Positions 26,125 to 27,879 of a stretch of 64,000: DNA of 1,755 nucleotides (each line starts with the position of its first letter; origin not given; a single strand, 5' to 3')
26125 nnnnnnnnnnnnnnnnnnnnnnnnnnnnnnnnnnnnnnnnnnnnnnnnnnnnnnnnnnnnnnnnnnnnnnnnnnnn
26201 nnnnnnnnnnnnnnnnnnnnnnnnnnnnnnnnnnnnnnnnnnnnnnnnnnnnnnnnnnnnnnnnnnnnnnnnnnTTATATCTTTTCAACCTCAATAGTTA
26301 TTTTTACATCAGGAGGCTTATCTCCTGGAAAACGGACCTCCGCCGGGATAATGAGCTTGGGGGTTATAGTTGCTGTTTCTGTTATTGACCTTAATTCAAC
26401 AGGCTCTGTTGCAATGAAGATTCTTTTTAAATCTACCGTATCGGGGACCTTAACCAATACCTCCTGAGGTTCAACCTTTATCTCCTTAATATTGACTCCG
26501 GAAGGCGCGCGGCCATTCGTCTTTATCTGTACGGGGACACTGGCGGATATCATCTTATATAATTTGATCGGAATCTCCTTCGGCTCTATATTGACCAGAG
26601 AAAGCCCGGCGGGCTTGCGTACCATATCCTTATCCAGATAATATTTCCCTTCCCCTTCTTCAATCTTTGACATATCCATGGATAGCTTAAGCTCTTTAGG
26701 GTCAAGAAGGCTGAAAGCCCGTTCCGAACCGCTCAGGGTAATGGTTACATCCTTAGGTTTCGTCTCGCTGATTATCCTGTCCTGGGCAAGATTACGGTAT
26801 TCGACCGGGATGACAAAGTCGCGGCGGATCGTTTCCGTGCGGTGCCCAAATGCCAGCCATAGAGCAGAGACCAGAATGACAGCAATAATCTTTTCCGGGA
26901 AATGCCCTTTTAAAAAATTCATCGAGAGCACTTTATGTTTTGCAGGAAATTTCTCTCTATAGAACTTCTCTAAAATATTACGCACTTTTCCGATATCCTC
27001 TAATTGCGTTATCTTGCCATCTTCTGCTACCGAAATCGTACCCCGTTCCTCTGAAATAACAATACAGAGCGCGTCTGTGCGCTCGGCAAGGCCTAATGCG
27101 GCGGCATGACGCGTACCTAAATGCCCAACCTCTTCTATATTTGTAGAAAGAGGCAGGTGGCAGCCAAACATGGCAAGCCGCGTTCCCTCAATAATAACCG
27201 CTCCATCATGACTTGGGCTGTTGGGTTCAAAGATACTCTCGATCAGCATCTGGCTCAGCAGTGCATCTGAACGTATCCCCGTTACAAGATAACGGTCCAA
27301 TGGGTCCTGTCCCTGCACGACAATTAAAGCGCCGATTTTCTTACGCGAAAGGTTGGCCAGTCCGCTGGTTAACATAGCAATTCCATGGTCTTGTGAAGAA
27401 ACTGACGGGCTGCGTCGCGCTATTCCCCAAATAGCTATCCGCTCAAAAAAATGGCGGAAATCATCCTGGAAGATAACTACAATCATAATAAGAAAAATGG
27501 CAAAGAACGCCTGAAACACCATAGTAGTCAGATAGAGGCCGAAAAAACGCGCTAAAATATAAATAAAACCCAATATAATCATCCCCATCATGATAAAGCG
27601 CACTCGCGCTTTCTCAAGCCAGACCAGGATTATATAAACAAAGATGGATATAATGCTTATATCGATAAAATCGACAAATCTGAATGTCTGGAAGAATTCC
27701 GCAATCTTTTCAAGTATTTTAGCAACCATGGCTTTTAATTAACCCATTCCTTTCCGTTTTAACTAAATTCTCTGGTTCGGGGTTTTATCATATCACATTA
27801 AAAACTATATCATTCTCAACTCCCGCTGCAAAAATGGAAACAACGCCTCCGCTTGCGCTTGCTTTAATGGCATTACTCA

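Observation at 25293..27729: CdaA fused to its YbbR/CdaR-type regulator, followed by a DHH/DHHA1 phosphodiesterase, next to the osmolyte island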

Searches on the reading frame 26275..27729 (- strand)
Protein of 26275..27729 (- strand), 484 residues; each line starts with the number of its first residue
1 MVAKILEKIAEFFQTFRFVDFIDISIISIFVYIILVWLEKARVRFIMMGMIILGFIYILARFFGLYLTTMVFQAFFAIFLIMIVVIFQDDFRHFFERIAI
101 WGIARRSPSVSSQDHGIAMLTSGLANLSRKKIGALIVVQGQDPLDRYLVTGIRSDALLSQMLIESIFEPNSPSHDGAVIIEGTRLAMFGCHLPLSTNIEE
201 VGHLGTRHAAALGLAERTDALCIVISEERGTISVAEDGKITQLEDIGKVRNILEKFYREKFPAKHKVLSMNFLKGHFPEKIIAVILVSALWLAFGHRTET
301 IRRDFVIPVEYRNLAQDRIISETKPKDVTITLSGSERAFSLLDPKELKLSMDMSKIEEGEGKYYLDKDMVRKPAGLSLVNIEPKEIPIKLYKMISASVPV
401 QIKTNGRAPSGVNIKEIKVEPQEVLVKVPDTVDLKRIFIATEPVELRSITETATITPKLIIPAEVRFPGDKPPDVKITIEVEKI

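Call 5: search_protein_families(library=pfam, proteins=[window:26275-27729:-], max_evalue=0.01)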
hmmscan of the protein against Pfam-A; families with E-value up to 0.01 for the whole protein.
window:26275-27729:- (484 aa): 3 families
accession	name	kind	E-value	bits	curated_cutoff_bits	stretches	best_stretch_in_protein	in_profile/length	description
PF02457.21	DAC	-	2.5e-38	130.7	27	1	123-239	3-118/119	DisA bacterial checkpoint controller nucleotide-binding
PF07949.17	YbbR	-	8.3e-09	36.1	22.3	1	307-389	1-80/81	YbbR-like protein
PF19293.4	CdaA_N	-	3.3e-05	24.4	23.8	1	14-90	3-80/81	CdaA N-terminal transmembrane domain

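Call 6: search_protein_families(library=ncbifam, proteins=[window:26275-27729:-], max_evalue=0.01)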
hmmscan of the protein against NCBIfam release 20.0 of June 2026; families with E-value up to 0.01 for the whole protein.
window:26275-27729:- (484 aa): 5 families
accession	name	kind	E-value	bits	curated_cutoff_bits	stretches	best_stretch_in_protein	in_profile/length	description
TIGR00159.1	TIGR00159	equivalog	1.4e-56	191.7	188.8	1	18-257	11-250/254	diadenylate cyclase CdaA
NF038328.1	c-di-AMP_CdaS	exception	2.4e-37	128.4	225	1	118-242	65-189/191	sporulation-specific diadenylate cyclase CdaS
NF038327.1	c-di-AMP_CdaM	exception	2.5e-34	118.6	225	1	73-245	6-179/196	diadenylate cyclase CdaM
NF010009.0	PRK13482.1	equivalog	7.8e-09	35.1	201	1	120-249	22-147/357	DNA integrity scanning diadenylate cyclase DisA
NF041371.1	Diadnylcyc_Halo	equivalog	0.0021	17.4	430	1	193-240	214-261/270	diadenylate cyclase DacZ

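Call 8: find_homologous_proteins(query=window:26275-27729:-, max_evalue=1e-10)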
Query window:26275-27729:- (484 aa): 4528 proteins with E <= 1e-10 among 8000 candidates; the best 120 are listed.
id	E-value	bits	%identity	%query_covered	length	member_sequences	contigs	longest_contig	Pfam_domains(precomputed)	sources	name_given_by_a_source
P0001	0.0e+0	1052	100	100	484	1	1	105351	PF02457.22,PF07949.18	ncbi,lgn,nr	ncbi:MAG: diadenylate cyclase CdaA [Candidatus Omnitrophica bacterium]|nr:diadenylate cyclase CdaA [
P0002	2.2e-269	912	84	100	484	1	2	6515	PF02457.22,PF07949.18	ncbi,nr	ncbi:MAG: diadenylate cyclase [Candidatus Omnitrophica bacterium]|nr:diadenylate cyclase [Candidatus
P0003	1.3e-258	876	81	100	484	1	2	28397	PF02457.22,PF07949.18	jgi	jgi:diadenylate cyclase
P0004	1.5e-257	873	81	100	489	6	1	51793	PF02457.22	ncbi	ncbi:MAG: diadenylate cyclase [Candidatus Omnitrophota bacterium]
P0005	3.2e-257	872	80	100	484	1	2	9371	PF02457.22,PF07949.18,PF19293.5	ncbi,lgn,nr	ncbi:MAG: diadenylate cyclase [Proteobacteria bacterium]|nr:diadenylate cyclase [Pseudomonadota bact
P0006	8.5e-257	870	80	100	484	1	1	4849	PF02457.22,PF07949.18,PF19293.5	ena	-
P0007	1.4e-256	870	79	100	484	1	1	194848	PF02457.22,PF07949.18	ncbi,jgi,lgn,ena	ncbi:MAG: diadenylate cyclase [Candidatus Omnitrophota bacterium]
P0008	9.0e-256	867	80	100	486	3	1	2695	PF02457.22,PF07949.18,PF19293.5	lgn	-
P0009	1.1e-254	863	81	99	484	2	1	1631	PF02457.22,PF07949.18,PF19293.5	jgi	-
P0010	3.0e-251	852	79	100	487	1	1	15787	PF02457.22,PF07949.18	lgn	-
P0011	1.6e-250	850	78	100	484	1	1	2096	PF02457.22,PF07949.18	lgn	-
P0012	2.7e-245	832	77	99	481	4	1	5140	PF02457.22,PF07949.18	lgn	-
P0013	2.1e-243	826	77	100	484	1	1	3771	PF02457.22,PF07949.18,PF19293.5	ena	-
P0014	2.3e-229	780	82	88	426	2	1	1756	PF02457.22,PF07949.18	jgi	-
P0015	1.1e-212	725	66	99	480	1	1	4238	PF02457.22,PF07949.18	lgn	-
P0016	1.4e-211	721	66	99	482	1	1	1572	PF02457.22,PF07949.18,PF19293.5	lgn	-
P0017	2.4e-208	711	65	100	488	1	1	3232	PF02457.22,PF19293.5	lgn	-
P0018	4.5e-205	700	66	99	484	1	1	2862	PF02457.22,PF19293.5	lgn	-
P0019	1.3e-198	678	62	99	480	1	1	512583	PF02457.22,PF07949.18,PF19293.5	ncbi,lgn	-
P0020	1.9e-196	671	61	98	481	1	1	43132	PF02457.22,PF07949.18,PF19293.5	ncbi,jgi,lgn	ncbi:MAG: diadenylate cyclase [Candidatus Omnitrophota bacterium]|jgi:uncharacterized protein (TIGR0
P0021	9.0e-195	666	68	90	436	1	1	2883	PF02457.22,PF07949.18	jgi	-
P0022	4.2e-192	657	60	100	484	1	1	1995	PF02457.22,PF07949.18,PF19293.5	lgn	-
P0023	2.7e-190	651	59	96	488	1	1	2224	PF02457.22,PF07949.18,PF19293.5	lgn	-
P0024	5.5e-190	650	60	99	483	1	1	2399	PF02457.22,PF07949.18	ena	-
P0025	7.8e-189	646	61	98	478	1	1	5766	PF02457.22,PF07949.18,PF19293.5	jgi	jgi:uncharacterized protein (TIGR00159 family)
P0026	1.7e-187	642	60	99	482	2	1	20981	PF02457.22,PF07949.18,PF19293.5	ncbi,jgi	-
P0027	8.7e-187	639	59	99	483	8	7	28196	PF02457.22,PF07949.18,PF19293.5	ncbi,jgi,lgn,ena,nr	ncbi:MAG: hypothetical protein COX40_00685 [Candidatus Omnitrophica bacterium CG23_combo_of_CG06-09_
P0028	9.7e-187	639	58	100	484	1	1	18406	PF02457.22,PF07949.18,PF19293.5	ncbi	ncbi:MAG: diadenylate cyclase [Candidatus Omnitrophota bacterium]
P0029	1.3e-186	639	59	100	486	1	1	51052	PF02457.22,PF07949.18,PF19293.5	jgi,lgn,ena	-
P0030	3.2e-186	638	59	99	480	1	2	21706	PF02457.22,PF07949.18,PF19293.5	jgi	jgi:diadenylate cyclase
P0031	3.3e-186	638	59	99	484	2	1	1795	PF02457.22,PF07949.18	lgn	-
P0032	8.4e-186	636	60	96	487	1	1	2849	PF02457.22,PF07949.18,PF19293.5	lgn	-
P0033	8.8e-186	636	61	99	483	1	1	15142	PF02457.22,PF07949.18,PF19293.5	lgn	-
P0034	1.1e-185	636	60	100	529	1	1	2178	PF02457.22,PF07949.18,PF19293.5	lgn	-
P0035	4.0e-185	634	59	99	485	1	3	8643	PF02457.22,PF07949.18,PF19293.5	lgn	-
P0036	5.0e-185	634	57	98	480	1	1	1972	PF02457.22,PF07949.18,PF19293.5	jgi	jgi:diadenylate cyclase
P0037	5.2e-185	634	59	99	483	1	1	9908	PF02457.22,PF07949.18,PF19293.5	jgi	jgi:diadenylate cyclase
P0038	2.2e-184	632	57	99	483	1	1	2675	PF02457.22,PF07949.18,PF19293.5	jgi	jgi:uncharacterized protein (TIGR00159 family)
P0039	7.0e-184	630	58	98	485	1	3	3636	PF02457.22,PF07949.18,PF19293.5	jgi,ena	-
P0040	3.8e-183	628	58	99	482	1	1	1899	PF02457.22,PF07949.18,PF19293.5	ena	-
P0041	1.5e-182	626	56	99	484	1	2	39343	PF02457.22,PF07949.18,PF19293.5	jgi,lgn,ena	-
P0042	2.6e-182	625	58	99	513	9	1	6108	PF02457.22,PF19293.5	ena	-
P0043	7.3e-182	623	59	97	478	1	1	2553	PF02457.22,PF07949.18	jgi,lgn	jgi:uncharacterized protein (TIGR00159 family)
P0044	7.9e-182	623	59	99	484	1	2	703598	PF02457.22,PF07949.18,PF19293.5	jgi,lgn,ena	-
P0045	4.8e-181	621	56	99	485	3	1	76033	PF02457.22,PF07949.18,PF19293.5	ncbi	ncbi:MAG: diadenylate cyclase [Candidatus Omnitrophota bacterium]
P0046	2.9e-180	618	57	99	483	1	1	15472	PF02457.22,PF19293.5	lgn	-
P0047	5.7e-180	617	56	99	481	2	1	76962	PF02457.22,PF07949.18,PF19293.5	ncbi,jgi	-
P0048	7.1e-180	617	56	99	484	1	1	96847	PF02457.22,PF07949.18,PF19293.5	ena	-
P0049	1.1e-179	616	57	99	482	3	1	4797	PF02457.22,PF19293.5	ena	-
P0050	1.6e-179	616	57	99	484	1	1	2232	PF02457.22,PF07949.18,PF19293.5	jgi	jgi:uncharacterized protein (TIGR00159 family)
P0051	3.5e-179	614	57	99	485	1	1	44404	PF02457.22,PF07949.18,PF19293.5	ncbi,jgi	-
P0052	4.7e-179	614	57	99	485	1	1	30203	PF02457.22,PF07949.18,PF19293.5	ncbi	ncbi:MAG: diadenylate cyclase [Candidatus Omnitrophota bacterium]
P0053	8.8e-179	613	56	99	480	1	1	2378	PF02457.22,PF07949.18,PF19293.5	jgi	-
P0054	1.2e-178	613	57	99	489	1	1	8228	PF02457.22,PF19293.5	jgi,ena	-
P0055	1.3e-178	612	58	99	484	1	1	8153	PF02457.22,PF07949.18,PF19293.5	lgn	-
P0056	1.4e-178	612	57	100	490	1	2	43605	PF02457.22,PF07949.18,PF19293.5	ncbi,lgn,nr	ncbi:MAG: diadenylate cyclase [Candidatus Omnitrophica bacterium]|nr:diadenylate cyclase [Candidatus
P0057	2.7e-178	611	56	99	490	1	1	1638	PF02457.22,PF07949.18,PF19293.5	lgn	-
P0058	3.2e-178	611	56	99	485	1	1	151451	PF02457.22,PF07949.18,PF19293.5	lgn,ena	-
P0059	2.0e-177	609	57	93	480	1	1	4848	PF02457.22,PF07949.18,PF19293.5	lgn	-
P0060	2.8e-177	608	57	99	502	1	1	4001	PF02457.22,PF07949.18,PF19293.5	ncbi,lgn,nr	ncbi:MAG: diadenylate cyclase [Candidatus Omnitrophica bacterium]|nr:diadenylate cyclase [Candidatus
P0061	6.4e-177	607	57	99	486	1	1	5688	PF02457.22,PF07949.18,PF19293.5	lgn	-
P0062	1.1e-176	606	55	99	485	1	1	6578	PF02457.22,PF07949.18,PF19293.5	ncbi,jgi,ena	-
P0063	1.8e-176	605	56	99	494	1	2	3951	PF02457.22,PF07949.18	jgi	jgi:uncharacterized protein (TIGR00159 family)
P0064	3.3e-176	605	56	99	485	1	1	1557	PF02457.22,PF07949.18,PF19293.5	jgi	-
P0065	2.7e-175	602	57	99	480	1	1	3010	PF02457.22,PF07949.18,PF19293.5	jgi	jgi:uncharacterized protein (TIGR00159 family)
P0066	3.9e-175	601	56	99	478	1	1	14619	PF02457.22,PF07949.18,PF19293.5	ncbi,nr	ncbi:MAG: diadenylate cyclase [Candidatus Omnitrophota bacterium]|nr:diadenylate cyclase [Candidatus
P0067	4.4e-175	601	56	98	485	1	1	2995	PF02457.22,PF07949.18,PF19293.5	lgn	-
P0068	9.8e-175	600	55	99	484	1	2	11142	PF02457.22,PF07949.18,PF19293.5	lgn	-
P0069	1.7e-174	599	56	99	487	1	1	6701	PF02457.22,PF07949.18,PF19293.5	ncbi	-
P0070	2.9e-174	598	55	99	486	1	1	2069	PF02457.22,PF07949.18,PF19293.5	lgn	-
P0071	3.3e-174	598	55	99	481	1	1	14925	PF02457.22,PF19293.5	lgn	-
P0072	4.4e-174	598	57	99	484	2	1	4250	PF02457.22,PF07949.18,PF19293.5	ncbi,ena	ncbi:MAG: diadenylate cyclase [Patescibacteria group bacterium]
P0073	6.3e-174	597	56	99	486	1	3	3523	PF02457.22,PF19293.5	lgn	-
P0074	7.6e-174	597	53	97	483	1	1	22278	PF02457.22,PF07949.18,PF19293.5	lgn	-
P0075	1.0e-173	596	56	99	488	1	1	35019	PF02457.22,PF07949.18,PF19293.5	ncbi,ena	-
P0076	5.2e-173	594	54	99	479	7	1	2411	PF02457.22,PF07949.18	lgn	-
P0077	6.1e-173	594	57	98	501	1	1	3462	PF02457.22,PF07949.18,PF19293.5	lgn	-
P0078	1.3e-172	593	57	99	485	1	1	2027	PF02457.22,PF19293.5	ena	-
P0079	2.2e-172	592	52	99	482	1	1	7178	PF02457.22,PF07949.18,PF19293.5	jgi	-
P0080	2.9e-172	592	56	93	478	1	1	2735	PF02457.22,PF07949.18,PF19293.5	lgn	-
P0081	3.7e-172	591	54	99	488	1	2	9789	PF02457.22,PF07949.18,PF19293.5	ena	-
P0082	6.7e-172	590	55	98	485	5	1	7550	PF02457.22,PF07949.18,PF19293.5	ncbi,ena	-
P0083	7.4e-172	590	81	68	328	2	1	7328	PF02457.22,PF07949.18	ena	-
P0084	1.7e-171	589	56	97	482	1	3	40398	PF02457.22,PF07949.18,PF19293.5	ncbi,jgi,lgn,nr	ncbi:MAG: TIGR00159 family protein [Candidatus Omnitrophica bacterium]|nr:TIGR00159 family protein [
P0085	6.0e-171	587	55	99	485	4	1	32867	PF02457.22,PF07949.18,PF19293.5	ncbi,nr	ncbi:MAG: diadenylate cyclase [Candidatus Omnitrophica bacterium]|nr:diadenylate cyclase [Candidatus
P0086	1.1e-170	586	54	100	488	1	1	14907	PF02457.22,PF19293.5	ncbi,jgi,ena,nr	ncbi:MAG: diadenylate cyclase [Candidatus Omnitrophica bacterium]|nr:diadenylate cyclase [Candidatus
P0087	1.5e-170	586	55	99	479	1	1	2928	PF02457.22,PF07949.18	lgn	-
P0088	2.5e-170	585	54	99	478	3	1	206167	PF02457.22,PF07949.18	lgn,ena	-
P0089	3.4e-170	585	54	99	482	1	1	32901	PF02457.22,PF07949.18,PF19293.5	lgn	-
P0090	3.6e-170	585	54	99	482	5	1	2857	PF02457.22,PF07949.18,PF19293.5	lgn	-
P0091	5.1e-170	584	54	99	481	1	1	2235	PF02457.22,PF07949.18,PF19293.5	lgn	-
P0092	1.0e-169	583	54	98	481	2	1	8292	PF02457.22,PF07949.18,PF19293.5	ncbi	ncbi:MAG: diadenylate cyclase [Candidatus Omnitrophota bacterium]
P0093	1.0e-169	583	55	99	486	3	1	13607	PF02457.22,PF07949.18,PF19293.5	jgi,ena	-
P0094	1.6e-169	583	54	99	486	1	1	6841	PF02457.22,PF07949.18,PF19293.5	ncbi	-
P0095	8.0e-169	580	54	99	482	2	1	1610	PF02457.22,PF07949.18,PF19293.5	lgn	-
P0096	2.1e-168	579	55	98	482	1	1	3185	PF02457.22,PF07949.18,PF19293.5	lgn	-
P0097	2.8e-168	578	56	98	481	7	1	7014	PF02457.22,PF07949.18,PF19293.5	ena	-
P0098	5.2e-166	571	53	99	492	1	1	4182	PF02457.22,PF07949.18,PF19293.5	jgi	jgi:diadenylate cyclase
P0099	6.2e-166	571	54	99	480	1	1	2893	PF02457.22,PF07949.18,PF19293.5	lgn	-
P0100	8.0e-166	570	54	99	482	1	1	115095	PF02457.22,PF07949.18,PF19293.5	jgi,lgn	-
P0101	1.0e-165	570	55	98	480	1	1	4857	PF02457.22,PF07949.18,PF19293.5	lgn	-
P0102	1.3e-165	570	54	98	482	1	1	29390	PF02457.22,PF07949.18,PF19293.5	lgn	-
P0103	1.6e-165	569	53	99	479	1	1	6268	PF02457.22,PF07949.18,PF19293.5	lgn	-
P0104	1.7e-165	569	52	97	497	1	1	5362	PF02457.22,PF07949.18,PF19293.5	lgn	-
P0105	2.3e-165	569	52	98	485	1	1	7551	PF02457.22,PF07949.18,PF19293.5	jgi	jgi:diadenylate cyclase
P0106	3.0e-165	569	53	99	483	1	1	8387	PF02457.22,PF19293.5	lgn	-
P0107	5.5e-165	568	54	98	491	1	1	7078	PF02457.22,PF07949.18,PF19293.5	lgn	-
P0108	6.4e-165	567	52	98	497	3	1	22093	PF02457.22,PF07949.18,PF19293.5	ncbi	-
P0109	2.0e-164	566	54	98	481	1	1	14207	PF02457.22,PF07949.18,PF19293.5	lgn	-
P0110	1.1e-163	563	53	99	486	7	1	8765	PF02457.22,PF07949.18,PF19293.5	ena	-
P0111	2.5e-163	562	52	99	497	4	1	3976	PF02457.22,PF07949.18,PF19293.5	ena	-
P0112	5.4e-163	561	51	99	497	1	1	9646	PF02457.22,PF19293.5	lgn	-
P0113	6.3e-163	561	51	97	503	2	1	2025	PF02457.22,PF07949.18,PF19293.5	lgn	-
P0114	1.0e-162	560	50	99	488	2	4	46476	PF02457.22,PF07949.18,PF19293.5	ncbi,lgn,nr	ncbi:MAG: diadenylate cyclase [Candidatus Omnitrophica bacterium]|nr:diadenylate cyclase [Candidatus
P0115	3.0e-162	559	55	97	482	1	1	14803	PF02457.22,PF07949.18,PF19293.5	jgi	-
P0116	3.2e-162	559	51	99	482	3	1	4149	PF02457.22,PF07949.18,PF19293.5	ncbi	ncbi:MAG: diadenylate cyclase [Candidatus Omnitrophota bacterium]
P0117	4.3e-162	558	50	100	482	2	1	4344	PF02457.22,PF07949.18,PF19293.5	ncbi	-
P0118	2.7e-161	555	53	98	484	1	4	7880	PF02457.22,PF07949.18,PF19293.5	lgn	-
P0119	3.3e-161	555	52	98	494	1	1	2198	PF02457.22,PF19293.5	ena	-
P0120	6.2e-161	554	52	95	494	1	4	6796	PF02457.22,PF07949.18,PF19293.5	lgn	-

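Call 13: find_encoding_contigs(protein=P0044, flank=8000, max_places=2)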
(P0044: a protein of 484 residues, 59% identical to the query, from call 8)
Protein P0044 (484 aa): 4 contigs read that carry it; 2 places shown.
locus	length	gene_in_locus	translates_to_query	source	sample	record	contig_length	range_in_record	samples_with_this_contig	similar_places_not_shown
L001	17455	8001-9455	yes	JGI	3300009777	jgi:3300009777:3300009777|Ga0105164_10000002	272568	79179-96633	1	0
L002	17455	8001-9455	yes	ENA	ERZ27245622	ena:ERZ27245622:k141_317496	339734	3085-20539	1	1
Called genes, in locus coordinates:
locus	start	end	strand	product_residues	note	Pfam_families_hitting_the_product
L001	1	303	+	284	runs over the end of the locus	PF12849:PBP_like_2, PF13531:SBP_bac_11 (weak), PF01547:SBP_bac_1, PF12727:PBP_like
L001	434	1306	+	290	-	PF00528:BPD_transp_1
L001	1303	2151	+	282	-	PF00528:BPD_transp_1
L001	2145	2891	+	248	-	PF00005:ABC_tran, PF13304:AAA_21 (faint)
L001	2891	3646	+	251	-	PF02463:SMC_N (faint), PF05621:TniB (faint), PF00005:ABC_tran, PF13304:AAA_21 (weak)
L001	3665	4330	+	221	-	PF01895:PhoU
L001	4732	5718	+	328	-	PF01384:PHO4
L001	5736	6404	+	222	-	PF01865:PhoU_div, PF01895:PhoU (faint)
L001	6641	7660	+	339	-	PF00425:Chorismate_bind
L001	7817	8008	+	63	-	-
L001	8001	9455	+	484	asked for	PF19293:CdaA_N (weak), PF02457:DAC, PF07949:YbbR (faint)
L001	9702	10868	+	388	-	-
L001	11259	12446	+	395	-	PF00072:Response_reg, PF00990:GGDEF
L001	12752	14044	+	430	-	PF00206:Lyase_1, PF10397:ADSL_C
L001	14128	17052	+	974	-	PF02700:PurS, PF18072:FGAR-AT_linker, PF00586:AIRS, PF02769:AIRS_C, PF00586:AIRS, PF02769:AIRS_C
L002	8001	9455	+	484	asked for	PF19293:CdaA_N (weak), PF02457:DAC, PF07949:YbbR (faint)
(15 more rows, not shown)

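Call 14: find_related_loci(query=A1, collection=genome_contigs, flank=8000)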
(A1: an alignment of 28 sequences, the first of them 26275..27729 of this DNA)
Query A1 (484 aa) in genome_contigs; peptide patterns used: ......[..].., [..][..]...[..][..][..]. (x = any residue, [..] = any of these).
600 stretches matched a pattern (row limit reached: there are more); 496 encode a relative of the query (tblastn E <= 1e-3); the best 80 are kept; 80 distinct loci.
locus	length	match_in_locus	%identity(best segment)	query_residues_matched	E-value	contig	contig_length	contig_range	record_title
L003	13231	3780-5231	82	1-484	0e+0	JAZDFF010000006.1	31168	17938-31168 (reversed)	MAG: Candidatus Omnitrophota bacterium isolate MEGAHIT-group-0.194 k141_10700949, whole genome shotgun sequence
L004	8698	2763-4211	80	1-483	0e+0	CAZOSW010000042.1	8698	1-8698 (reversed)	MAG TPA_asm: uncultured Planctomycetales bacterium isolate SRP178699_co1_577 genome assembly, contig: NODE_11415_length_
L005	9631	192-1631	58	5-483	0e+0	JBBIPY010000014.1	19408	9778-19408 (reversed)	MAG: Candidatus Omnitrophota bacterium isolate RSS170216_bin_313 NODE_2321_length_19408_cov_7.509843, whole genome shotg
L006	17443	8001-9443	58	1-481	0e+0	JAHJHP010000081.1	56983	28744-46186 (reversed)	MAG: Candidatus Omnitrophota bacterium isolate Modern_marine_planktonic.mb.39 Modern_marine_plan.mb.39_k141_746812, whol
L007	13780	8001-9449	58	1-483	0e+0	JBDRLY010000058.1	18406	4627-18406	MAG: Candidatus Omnitrophota bacterium isolate MEGAHIT-group-1.803 k141_9388777, whole genome shotgun sequence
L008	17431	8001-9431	57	7-483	0e+0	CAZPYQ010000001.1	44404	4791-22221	MAG TPA_asm: uncultured Planctomycetia bacterium isolate SRP098346_co1_237 genome assembly, contig: NODE_431_length_4440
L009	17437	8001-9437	57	5-483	0e+0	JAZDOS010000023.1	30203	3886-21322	MAG: Candidatus Omnitrophota bacterium isolate MEGAHIT-group-0.790 k141_19409223, whole genome shotgun sequence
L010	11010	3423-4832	56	14-483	0e+0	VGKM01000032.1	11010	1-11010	MAG: Candidatus Omnitrophota bacterium isolate K_DeepCast_150m_m1_084 K_DeepCast_150m_m1_084_Ga0194126_10012046, whole g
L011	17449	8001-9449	57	2-483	3e-180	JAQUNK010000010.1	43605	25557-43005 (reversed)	MAG: Candidatus Omnitrophota bacterium isolate STD1_176 NODE_1669_length_43605_cov_6.770022_Sandtown_D1, whole genome sh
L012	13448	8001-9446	54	1-482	5e-179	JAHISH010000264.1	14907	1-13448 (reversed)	MAG: Candidatus Omnitrophota bacterium isolate MM_PC_MetaG.mb.163 MM_PC_MetaG.mb.163_k141_1814020, whole genome shotgun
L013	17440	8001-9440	56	4-483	1e-177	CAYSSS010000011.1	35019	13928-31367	MAG TPA_asm: uncultured Planctomycetia bacterium isolate SRP178699_co1_483 genome assembly, contig: NODE_1223_length_350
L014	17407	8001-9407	56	12-481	9e-177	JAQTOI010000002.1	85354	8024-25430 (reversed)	MAG: Candidatus Omnitrophota bacterium isolate STA_84 NODE_563_length_85354_cov_4.003051_Sandtown_A, whole genome shotgu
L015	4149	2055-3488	51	5-483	1e-175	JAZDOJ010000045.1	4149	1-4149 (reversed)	MAG: Candidatus Omnitrophota bacterium isolate MEGAHIT-group-0.767 k141_2523611, whole genome shotgun sequence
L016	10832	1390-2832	51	2-483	3e-169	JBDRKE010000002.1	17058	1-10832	MAG: Candidatus Omnitrophota bacterium isolate MEGAHIT-group-1.695 k141_13245371, whole genome shotgun sequence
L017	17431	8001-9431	52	6-483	1e-167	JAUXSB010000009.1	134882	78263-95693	MAG: Candidatus Omnitrophota bacterium isolate C12_metabat.bin.33_sub C12_k141_10559, whole genome shotgun sequence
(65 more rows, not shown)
